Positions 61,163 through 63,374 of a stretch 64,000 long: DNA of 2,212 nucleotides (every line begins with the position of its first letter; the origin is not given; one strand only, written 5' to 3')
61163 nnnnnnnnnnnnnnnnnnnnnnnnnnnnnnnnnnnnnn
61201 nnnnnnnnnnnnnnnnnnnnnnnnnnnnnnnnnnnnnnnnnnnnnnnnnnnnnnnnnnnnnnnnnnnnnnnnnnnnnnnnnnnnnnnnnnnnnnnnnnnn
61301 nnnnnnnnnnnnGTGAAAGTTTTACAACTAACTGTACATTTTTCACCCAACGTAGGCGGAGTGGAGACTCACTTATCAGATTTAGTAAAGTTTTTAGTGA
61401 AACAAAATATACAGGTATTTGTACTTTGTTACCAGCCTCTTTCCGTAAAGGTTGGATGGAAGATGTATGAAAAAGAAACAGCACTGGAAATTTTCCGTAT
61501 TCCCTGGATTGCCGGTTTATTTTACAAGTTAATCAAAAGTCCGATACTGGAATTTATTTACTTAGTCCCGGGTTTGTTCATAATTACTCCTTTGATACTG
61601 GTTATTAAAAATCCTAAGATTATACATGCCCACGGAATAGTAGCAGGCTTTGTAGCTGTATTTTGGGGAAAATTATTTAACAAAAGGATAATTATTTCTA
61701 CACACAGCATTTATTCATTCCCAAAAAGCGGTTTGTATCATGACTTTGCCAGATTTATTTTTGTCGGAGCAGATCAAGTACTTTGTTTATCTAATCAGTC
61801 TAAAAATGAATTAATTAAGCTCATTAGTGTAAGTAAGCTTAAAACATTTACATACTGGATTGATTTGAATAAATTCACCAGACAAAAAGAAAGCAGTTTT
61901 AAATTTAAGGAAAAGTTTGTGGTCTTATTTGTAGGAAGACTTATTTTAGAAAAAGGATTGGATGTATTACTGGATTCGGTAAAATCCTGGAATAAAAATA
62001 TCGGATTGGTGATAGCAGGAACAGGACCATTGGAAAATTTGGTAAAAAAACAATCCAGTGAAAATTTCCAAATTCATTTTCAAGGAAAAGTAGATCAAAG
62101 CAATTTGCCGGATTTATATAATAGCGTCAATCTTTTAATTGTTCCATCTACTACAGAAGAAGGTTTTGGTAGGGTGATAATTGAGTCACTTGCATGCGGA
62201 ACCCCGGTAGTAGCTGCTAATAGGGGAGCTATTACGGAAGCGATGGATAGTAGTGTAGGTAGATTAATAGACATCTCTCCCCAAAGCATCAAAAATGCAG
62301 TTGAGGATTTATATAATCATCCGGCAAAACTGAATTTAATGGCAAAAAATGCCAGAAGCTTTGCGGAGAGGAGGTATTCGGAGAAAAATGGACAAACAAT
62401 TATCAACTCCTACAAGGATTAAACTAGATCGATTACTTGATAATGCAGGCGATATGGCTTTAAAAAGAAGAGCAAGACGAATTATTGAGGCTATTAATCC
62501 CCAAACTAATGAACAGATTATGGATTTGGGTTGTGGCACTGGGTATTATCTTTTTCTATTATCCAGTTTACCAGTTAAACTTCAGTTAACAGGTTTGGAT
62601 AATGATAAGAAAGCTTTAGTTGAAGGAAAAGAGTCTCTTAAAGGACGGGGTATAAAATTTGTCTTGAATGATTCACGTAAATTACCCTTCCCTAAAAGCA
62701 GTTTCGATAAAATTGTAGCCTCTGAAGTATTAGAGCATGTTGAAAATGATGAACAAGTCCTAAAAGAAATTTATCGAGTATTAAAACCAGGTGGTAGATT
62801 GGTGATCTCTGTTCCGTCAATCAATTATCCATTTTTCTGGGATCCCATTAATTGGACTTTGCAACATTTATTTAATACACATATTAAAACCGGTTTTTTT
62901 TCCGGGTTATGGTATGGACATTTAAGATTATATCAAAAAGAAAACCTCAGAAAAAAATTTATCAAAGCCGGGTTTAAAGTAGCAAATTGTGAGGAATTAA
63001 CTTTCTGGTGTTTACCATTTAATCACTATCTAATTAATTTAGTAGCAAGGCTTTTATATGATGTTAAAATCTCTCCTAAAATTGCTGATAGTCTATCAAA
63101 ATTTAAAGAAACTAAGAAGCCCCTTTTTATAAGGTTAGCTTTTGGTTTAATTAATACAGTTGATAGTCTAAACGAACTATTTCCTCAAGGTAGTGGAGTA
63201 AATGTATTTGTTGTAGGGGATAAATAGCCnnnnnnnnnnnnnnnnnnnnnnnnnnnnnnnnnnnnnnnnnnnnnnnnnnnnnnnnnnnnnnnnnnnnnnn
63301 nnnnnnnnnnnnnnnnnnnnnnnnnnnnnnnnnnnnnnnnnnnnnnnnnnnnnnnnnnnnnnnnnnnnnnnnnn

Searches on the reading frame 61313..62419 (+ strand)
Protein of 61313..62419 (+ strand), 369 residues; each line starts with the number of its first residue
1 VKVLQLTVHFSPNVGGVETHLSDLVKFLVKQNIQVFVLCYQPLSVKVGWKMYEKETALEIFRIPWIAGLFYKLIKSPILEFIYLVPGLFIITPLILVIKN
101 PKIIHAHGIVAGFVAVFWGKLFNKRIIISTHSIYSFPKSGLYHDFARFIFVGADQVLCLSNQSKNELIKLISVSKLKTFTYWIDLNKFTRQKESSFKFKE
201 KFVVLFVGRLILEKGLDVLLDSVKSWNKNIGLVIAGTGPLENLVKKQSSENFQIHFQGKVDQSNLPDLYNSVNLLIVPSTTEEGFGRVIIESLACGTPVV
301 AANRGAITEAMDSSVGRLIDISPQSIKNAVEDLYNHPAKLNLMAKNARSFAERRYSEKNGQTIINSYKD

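Call 36: search_protein_families(library=pfam, proteins=[window:61313-62419:+], max_evalue=0.001)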
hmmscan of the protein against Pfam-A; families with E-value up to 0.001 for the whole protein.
window:61313-62419:+ (369 aa): 6 families
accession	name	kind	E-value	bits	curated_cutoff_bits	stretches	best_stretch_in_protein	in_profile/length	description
PF00534.26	Glycos_transf_1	-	2.7e-31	108.9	26.4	1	189-349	3-171/172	Glycosyl transferases group 1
PF13692.12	Glyco_trans_1_4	-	1.5e-25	90.5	27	1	202-335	2-141/142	Glycosyl transferases group 1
PF13439.12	Glyco_transf_4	-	8.9e-15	55.6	28.5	1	14-174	1-155/170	Glycosyltransferase Family 4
PF13579.12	Glyco_trans_4_4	-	8.6e-07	29.9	29.7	1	15-169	1-144/158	Glycosyl transferase 4-like domain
PF20706.3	GT4-conflict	-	1.2e-06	28.3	26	1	165-317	159-326/385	Family 4 Glycosyltransferase in conflict systems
PF13524.12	Glyco_trans_1_2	-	2.6e-05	24.7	25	1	220-356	6-134/144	Glycosyl transferase-like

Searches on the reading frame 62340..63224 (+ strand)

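Call 36: search_protein_families(library=pfam, proteins=[window:62340-63224:+], max_evalue=0.001)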
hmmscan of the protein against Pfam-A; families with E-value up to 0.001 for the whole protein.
window:62340-63224:+ (295 aa): 14 families
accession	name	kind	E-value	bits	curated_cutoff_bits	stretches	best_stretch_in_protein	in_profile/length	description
PF08241.18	Methyltransf_11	-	9.4e-25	87.5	21.2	1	62-156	2-95/95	Methyltransferase domain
PF13847.12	Methyltransf_31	-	5.9e-22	78.4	27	1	57-165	4-118/145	Methyltransferase domain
PF13649.12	Methyltransf_25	-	2e-21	76.9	27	1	60-152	1-97/97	Methyltransferase domain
PF13489.12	Methyltransf_23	-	6.4e-18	65.5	27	1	43-214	7-161/164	Methyltransferase domain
PF01209.24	Ubie_methyltran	-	5.6e-17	62.3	20.1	1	47-156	38-151/233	ubiE/COQ5 methyltransferase family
PF08242.18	Methyltransf_12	-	7.4e-17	62.3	30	1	61-154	1-98/98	Methyltransferase domain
PF07021.18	MetW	-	8.2e-09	35.8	21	1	57-162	14-113/193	Methionine biosynthesis protein MetW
PF03141.22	Methyltransf_29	-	7e-08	31.9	23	1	53-162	114-223/506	Putative S-adenosyl-L-methionine-dependent methyltransferase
PF05175.20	MTS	-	1.8e-06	28.1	23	1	48-156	23-138/170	Methyltransferase small domain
PF20922.3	Anamorsin_N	-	7.4e-06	26.2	27.1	1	115-157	45-88/163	Anamorsin, N-terminal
PF08003.17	Methyltransf_9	-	4e-05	23.2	23.8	1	46-158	105-219/315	Protein of unknown function (DUF1698)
PF02353.26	CMAS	-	6e-05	22.9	27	1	40-218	46-216/273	Mycolic acid cyclopropane synthetase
PF05148.21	Methyltransf_8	-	0.00013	22.4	27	0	47-157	62-157/219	Hypothetical methyltransferase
PF06325.19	PrmA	-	0.00039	20.4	22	1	55-157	160-259/296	Ribosomal protein L11 methyltransferase (PrmA)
